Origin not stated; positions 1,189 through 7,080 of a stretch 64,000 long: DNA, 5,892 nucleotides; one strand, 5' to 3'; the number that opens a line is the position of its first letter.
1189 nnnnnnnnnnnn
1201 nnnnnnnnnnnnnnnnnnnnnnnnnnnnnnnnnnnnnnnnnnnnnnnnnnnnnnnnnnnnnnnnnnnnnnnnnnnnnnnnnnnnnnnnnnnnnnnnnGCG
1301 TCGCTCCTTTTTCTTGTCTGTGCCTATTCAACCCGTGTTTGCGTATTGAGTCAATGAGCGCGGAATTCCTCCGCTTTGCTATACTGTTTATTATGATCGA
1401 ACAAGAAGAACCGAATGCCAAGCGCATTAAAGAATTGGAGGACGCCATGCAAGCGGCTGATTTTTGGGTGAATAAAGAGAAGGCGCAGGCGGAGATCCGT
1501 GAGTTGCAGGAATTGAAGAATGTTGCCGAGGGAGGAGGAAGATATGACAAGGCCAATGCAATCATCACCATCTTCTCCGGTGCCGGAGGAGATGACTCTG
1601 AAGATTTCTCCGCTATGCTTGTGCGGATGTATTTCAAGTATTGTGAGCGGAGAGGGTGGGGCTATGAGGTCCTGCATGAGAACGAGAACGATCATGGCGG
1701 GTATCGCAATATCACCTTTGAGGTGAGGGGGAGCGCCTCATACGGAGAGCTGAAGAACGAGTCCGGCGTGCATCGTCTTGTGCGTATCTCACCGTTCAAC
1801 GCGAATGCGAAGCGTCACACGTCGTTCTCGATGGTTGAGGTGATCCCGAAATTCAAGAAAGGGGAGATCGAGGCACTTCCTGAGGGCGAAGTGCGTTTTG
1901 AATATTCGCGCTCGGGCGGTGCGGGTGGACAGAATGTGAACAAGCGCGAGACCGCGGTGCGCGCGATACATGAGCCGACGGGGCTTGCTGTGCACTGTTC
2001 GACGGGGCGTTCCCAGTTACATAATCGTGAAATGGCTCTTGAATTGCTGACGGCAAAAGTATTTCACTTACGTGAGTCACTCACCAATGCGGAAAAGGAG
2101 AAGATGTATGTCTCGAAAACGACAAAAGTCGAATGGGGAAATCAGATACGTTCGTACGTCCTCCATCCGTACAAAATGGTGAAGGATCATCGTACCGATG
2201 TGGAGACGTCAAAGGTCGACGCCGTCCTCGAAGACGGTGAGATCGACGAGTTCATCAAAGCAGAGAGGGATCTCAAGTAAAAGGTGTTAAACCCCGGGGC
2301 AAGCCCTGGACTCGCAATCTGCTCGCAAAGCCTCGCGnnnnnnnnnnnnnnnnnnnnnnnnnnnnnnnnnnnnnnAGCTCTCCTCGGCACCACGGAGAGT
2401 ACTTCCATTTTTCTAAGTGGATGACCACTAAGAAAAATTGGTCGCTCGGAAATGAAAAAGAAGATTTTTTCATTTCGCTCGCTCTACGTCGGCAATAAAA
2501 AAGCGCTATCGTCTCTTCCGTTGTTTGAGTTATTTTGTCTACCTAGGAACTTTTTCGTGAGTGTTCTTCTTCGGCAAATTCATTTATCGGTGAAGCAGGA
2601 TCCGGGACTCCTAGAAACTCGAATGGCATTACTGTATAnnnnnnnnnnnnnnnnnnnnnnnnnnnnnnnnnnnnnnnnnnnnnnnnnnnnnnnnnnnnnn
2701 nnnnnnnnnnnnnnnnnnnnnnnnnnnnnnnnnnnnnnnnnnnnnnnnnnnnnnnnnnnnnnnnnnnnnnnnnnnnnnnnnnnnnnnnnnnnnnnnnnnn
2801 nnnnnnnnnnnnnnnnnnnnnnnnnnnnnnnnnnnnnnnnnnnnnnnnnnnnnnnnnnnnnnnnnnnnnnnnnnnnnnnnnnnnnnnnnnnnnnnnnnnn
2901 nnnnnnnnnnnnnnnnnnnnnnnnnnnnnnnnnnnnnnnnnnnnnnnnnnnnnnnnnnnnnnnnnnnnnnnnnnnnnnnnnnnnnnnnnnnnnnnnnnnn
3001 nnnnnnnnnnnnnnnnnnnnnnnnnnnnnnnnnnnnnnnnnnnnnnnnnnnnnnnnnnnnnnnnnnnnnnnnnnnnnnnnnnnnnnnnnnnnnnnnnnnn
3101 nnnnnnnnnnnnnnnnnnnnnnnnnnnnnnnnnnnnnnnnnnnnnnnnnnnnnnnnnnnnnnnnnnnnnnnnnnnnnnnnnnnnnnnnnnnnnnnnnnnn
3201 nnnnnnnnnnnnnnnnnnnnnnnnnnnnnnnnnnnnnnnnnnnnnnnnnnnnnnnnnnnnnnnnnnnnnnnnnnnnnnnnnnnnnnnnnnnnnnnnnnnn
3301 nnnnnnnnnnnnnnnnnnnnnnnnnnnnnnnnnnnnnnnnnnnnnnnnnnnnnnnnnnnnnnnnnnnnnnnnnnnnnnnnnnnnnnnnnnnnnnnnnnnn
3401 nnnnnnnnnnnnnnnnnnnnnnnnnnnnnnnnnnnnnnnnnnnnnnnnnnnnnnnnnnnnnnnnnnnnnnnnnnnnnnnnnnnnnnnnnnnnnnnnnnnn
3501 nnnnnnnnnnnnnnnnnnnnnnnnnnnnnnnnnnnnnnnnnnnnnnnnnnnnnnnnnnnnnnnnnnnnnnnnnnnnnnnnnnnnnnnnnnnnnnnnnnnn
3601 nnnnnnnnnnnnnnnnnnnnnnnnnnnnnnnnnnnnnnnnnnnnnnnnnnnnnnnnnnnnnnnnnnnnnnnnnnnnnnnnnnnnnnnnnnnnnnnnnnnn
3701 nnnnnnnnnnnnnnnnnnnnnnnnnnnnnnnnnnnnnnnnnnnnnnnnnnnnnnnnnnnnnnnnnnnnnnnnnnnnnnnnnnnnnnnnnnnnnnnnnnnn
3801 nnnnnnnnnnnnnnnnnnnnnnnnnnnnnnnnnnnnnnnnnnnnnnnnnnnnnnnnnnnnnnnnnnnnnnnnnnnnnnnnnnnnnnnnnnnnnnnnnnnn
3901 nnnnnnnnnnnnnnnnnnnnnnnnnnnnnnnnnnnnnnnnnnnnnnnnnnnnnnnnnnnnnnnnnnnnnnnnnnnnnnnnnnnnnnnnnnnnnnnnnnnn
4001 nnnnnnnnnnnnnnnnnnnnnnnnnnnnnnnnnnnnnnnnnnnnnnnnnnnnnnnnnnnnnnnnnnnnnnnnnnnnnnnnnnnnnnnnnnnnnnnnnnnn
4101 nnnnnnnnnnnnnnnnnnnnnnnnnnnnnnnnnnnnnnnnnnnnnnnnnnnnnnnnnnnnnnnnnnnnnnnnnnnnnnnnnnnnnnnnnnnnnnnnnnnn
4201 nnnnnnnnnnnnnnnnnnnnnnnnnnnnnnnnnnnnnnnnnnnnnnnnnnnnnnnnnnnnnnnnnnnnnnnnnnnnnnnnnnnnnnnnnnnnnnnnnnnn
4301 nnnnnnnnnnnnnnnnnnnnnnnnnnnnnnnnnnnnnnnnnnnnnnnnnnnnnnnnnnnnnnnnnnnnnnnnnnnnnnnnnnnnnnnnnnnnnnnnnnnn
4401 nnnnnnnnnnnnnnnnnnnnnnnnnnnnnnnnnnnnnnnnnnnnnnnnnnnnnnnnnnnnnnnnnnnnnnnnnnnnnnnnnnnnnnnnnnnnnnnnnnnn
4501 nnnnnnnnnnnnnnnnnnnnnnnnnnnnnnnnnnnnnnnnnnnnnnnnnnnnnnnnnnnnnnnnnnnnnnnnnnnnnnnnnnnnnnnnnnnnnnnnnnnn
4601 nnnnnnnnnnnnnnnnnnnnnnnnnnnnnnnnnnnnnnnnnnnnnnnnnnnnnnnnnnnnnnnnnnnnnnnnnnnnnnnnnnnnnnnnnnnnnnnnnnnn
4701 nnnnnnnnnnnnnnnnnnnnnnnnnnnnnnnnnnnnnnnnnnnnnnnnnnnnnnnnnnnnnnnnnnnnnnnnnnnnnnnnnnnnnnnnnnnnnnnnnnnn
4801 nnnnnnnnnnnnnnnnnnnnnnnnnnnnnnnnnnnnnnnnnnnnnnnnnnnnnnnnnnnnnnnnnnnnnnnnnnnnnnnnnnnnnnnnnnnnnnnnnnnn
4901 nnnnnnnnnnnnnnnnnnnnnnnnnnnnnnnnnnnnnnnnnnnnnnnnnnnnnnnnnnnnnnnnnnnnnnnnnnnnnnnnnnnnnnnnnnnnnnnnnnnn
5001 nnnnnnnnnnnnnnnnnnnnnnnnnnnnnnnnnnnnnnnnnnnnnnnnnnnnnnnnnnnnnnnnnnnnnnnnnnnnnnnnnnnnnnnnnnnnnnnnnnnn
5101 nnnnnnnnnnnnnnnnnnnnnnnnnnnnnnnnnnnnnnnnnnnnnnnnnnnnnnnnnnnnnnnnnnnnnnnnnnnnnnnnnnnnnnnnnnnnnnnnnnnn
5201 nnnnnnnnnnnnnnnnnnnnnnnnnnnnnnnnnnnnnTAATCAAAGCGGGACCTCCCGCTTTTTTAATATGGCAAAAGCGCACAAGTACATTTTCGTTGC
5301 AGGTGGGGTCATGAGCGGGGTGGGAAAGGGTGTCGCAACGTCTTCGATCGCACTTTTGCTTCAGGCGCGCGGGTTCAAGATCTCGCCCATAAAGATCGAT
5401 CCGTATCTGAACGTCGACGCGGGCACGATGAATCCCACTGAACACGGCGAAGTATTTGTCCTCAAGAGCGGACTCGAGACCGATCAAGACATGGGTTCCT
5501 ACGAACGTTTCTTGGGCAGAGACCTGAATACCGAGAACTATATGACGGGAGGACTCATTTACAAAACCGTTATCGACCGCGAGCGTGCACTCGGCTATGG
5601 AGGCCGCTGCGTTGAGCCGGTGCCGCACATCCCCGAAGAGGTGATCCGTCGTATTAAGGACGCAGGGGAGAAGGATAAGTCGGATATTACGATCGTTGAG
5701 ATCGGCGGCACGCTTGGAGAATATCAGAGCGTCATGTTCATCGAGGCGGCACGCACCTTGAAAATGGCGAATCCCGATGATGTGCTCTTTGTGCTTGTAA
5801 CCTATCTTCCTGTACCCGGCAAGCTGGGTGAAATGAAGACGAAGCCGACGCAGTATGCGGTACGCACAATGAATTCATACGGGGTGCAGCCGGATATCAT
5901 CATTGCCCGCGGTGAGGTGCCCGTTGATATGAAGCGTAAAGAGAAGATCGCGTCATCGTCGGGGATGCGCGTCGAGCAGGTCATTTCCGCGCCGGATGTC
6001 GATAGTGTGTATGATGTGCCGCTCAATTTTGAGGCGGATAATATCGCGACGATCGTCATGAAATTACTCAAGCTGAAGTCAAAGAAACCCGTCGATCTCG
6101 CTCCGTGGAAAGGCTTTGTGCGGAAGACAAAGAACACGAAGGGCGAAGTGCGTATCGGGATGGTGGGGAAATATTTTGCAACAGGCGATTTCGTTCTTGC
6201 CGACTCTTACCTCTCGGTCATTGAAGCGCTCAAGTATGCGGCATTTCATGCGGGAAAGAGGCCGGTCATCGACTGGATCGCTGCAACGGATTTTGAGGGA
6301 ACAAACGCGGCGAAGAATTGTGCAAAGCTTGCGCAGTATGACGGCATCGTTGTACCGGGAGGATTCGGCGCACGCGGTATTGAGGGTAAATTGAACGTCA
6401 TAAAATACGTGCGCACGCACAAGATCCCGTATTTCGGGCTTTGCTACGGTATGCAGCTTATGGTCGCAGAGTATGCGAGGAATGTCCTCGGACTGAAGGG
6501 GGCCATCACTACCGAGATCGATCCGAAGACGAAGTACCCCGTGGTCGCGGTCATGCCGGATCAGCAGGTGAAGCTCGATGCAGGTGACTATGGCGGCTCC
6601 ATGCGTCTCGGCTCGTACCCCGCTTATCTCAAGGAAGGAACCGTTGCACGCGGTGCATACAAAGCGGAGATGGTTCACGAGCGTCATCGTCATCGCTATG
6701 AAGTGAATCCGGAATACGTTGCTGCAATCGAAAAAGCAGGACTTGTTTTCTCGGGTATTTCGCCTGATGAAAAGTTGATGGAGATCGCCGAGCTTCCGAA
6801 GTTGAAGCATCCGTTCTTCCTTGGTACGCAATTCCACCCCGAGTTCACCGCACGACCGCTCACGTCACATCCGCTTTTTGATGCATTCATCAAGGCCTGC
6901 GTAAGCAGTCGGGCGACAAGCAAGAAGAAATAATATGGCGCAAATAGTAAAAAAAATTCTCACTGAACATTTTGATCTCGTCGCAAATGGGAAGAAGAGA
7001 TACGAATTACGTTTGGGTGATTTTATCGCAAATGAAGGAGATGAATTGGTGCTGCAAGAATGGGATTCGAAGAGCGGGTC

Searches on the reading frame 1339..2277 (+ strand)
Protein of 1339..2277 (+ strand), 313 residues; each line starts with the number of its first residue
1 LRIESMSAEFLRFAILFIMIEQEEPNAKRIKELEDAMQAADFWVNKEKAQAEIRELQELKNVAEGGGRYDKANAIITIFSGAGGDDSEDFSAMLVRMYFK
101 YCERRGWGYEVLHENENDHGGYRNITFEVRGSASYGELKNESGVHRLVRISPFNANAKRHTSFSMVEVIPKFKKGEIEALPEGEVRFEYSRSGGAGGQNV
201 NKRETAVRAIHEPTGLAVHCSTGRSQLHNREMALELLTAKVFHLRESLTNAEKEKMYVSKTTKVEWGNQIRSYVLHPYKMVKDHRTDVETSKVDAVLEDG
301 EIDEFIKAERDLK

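Call 29: search_protein_families(library=pfam, proteins=[window:1339-2277:+], max_evalue=0.00001)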
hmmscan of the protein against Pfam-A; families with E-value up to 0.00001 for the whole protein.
window:1339-2277:+ (313 aa): 2 families
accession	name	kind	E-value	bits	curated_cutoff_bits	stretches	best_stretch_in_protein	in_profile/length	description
PF03462.23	PCRF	-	1.4e-40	139.6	24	1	68-166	96-194/194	PCRF domain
PF00472.26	RF-1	-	3.3e-32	111.3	35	1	179-285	6-116/116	RF-1 domain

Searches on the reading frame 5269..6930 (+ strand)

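Call 29: search_protein_families(library=pfam, proteins=[window:5269-6930:+], max_evalue=0.00001)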
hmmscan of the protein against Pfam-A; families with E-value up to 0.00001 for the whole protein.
window:5269-6930:+ (554 aa): 2 families
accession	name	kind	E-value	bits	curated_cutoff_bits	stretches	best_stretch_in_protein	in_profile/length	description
PF06418.20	CTP_synth_N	-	1.8e-96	323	26.1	1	6-269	1-265/265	CTP synthase N-terminus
PF00117.34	GATase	-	2.5e-36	125.6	22.8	1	310-542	2-189/190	Glutamine amidotransferase class-I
